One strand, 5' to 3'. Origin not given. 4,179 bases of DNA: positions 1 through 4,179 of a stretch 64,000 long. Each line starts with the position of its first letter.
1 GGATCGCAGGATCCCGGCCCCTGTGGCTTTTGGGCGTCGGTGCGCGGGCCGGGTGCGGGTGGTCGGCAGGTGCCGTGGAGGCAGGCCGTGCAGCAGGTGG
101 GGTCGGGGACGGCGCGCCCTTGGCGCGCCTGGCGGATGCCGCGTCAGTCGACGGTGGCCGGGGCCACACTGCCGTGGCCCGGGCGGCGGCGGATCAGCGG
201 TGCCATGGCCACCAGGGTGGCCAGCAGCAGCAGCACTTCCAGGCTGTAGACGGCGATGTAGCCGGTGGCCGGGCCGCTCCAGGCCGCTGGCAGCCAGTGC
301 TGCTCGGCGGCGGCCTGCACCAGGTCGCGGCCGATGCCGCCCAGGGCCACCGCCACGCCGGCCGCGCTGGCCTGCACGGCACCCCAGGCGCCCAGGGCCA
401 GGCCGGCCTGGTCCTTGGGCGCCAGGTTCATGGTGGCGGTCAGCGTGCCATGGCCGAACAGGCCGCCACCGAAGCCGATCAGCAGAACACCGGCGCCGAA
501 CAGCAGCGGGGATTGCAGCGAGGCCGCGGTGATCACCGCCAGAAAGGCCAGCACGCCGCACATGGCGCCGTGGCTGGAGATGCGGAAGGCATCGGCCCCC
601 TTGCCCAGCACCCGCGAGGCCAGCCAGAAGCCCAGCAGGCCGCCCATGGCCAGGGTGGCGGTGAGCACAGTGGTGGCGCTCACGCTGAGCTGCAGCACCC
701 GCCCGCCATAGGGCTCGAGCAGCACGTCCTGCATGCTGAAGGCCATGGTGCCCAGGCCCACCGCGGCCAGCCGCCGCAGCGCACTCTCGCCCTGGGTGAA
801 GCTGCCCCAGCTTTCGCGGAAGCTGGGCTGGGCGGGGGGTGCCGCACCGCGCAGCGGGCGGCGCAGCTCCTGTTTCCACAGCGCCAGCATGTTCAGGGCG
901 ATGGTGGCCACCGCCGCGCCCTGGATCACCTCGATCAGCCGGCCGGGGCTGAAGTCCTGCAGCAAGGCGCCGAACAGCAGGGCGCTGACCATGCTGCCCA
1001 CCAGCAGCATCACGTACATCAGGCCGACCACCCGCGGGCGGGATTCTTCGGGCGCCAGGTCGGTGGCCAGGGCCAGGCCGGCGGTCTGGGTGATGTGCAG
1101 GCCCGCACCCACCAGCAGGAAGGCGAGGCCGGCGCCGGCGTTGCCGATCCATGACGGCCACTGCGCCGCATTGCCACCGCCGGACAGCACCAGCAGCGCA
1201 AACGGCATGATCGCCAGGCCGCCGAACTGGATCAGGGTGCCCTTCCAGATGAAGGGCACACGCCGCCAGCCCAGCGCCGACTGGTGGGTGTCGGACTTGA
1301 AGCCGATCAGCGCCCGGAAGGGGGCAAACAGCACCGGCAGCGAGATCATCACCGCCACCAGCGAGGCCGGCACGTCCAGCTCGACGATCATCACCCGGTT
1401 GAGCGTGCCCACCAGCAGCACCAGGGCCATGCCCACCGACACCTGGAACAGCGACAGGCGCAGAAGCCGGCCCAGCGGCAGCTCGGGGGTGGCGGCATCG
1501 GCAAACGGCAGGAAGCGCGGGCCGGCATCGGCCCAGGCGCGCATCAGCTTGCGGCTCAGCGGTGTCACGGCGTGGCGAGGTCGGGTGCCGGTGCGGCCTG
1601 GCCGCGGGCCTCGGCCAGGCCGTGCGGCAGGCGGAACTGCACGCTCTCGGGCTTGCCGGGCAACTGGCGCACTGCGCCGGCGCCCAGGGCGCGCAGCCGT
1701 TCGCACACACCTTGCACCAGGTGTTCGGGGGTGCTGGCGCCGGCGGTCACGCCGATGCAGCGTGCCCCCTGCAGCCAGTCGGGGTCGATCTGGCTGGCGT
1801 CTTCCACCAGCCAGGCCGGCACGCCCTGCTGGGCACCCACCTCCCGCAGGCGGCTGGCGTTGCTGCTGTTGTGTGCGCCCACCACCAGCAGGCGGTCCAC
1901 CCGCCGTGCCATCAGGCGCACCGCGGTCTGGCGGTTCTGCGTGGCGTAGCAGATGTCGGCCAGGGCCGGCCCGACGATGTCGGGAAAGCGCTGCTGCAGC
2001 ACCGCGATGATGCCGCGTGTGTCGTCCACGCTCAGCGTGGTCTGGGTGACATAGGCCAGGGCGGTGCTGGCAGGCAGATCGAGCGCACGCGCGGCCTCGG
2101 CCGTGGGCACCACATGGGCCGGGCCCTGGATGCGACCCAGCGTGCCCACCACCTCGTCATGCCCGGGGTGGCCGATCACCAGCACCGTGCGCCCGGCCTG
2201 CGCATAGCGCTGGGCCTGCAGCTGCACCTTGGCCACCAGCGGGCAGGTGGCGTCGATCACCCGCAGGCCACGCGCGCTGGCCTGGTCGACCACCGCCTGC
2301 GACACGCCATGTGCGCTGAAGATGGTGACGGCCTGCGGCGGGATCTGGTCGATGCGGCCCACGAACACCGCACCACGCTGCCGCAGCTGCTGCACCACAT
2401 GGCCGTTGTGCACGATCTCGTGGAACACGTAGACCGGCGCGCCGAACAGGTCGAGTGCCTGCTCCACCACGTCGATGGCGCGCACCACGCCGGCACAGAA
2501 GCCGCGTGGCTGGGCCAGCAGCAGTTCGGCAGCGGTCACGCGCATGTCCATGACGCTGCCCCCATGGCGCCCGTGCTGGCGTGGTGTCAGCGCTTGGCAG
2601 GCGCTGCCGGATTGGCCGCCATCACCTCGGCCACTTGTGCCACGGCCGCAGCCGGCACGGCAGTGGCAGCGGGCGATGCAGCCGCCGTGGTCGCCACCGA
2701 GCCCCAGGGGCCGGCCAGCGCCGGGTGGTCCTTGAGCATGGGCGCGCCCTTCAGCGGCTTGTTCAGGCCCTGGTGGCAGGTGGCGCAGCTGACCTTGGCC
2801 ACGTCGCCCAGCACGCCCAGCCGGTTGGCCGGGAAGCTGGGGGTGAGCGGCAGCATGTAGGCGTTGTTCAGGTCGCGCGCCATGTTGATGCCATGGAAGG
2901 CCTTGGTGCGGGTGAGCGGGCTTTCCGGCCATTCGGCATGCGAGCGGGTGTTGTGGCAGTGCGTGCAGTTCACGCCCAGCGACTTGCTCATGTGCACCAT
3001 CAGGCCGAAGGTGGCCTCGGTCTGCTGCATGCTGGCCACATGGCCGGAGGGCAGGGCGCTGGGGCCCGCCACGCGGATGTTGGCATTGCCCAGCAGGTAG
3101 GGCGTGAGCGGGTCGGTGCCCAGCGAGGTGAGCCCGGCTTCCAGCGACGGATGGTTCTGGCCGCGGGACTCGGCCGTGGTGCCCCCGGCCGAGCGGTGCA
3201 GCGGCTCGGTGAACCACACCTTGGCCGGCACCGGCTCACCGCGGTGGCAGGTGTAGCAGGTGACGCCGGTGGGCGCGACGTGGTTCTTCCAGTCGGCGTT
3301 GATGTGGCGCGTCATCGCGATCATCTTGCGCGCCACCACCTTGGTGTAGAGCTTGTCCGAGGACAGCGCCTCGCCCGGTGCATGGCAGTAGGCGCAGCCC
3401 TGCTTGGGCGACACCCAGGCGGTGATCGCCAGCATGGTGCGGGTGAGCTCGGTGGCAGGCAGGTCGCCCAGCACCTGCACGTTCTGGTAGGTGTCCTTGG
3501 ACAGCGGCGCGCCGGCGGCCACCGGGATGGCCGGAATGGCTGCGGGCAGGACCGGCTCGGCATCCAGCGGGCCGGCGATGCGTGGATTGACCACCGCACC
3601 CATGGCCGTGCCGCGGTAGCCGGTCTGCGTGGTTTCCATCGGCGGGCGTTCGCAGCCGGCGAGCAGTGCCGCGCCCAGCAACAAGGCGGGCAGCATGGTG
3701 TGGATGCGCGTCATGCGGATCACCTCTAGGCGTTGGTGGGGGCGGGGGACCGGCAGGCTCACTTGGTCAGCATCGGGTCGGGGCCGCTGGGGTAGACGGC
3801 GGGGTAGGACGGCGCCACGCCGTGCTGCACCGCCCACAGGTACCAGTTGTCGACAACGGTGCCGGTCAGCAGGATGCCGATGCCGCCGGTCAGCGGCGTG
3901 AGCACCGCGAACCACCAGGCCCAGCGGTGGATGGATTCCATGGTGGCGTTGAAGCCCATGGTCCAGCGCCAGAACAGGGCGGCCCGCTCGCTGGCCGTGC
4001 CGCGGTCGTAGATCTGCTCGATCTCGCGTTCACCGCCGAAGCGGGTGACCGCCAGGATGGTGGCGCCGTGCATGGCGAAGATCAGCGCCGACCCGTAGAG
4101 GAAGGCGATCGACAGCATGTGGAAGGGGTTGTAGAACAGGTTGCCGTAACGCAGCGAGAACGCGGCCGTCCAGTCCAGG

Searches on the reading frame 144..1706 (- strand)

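Call 38: search_protein_families(library=pfam, proteins=[window:144-1706:-], max_evalue=0.1)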
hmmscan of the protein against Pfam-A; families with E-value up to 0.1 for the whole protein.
window:144-1706:- (520 aa): 3 families
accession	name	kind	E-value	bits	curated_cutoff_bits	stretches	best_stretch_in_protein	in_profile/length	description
PF03209.21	PUCC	-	1.8e-151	505.2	21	1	101-508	1-400/401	PUCC protein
PF07690.21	MFS_1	-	2e-19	70.2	33.4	1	195-452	91-346/347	Major Facilitator Superfamily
PF03092.22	BT1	-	0.0025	17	22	1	92-271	2-170/432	BT1 family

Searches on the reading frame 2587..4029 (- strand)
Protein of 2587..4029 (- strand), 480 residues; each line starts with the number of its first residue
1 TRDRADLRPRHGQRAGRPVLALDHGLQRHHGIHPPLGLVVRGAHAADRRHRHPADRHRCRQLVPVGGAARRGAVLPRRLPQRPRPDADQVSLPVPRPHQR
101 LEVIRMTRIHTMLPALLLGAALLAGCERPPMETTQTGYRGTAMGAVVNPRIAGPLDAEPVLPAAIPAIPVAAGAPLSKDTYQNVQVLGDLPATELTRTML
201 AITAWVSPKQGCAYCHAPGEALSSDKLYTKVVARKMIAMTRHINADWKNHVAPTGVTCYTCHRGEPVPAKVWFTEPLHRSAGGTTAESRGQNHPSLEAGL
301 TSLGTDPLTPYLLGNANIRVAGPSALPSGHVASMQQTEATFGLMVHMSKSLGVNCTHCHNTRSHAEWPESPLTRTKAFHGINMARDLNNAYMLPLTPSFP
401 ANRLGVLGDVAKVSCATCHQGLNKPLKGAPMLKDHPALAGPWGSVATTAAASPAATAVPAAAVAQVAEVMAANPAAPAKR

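Call 17: search_protein_families(library=ncbifam, proteins=[window:2587-4029:-], max_evalue=1e-20)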
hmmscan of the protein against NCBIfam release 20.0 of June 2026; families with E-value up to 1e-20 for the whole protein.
window:2587-4029:- (480 aa): 2 families
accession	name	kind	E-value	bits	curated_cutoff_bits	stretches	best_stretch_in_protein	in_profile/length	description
NF040706.1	photo_cyt_PufC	equivalog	4.6e-127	423.8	150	1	127-439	1-312/312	photosynthetic reaction center cytochrome PufC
NF033196.2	c_type_nonphoto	exception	3.2e-24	84.9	70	0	182-268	1-97/98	c-type cytochrome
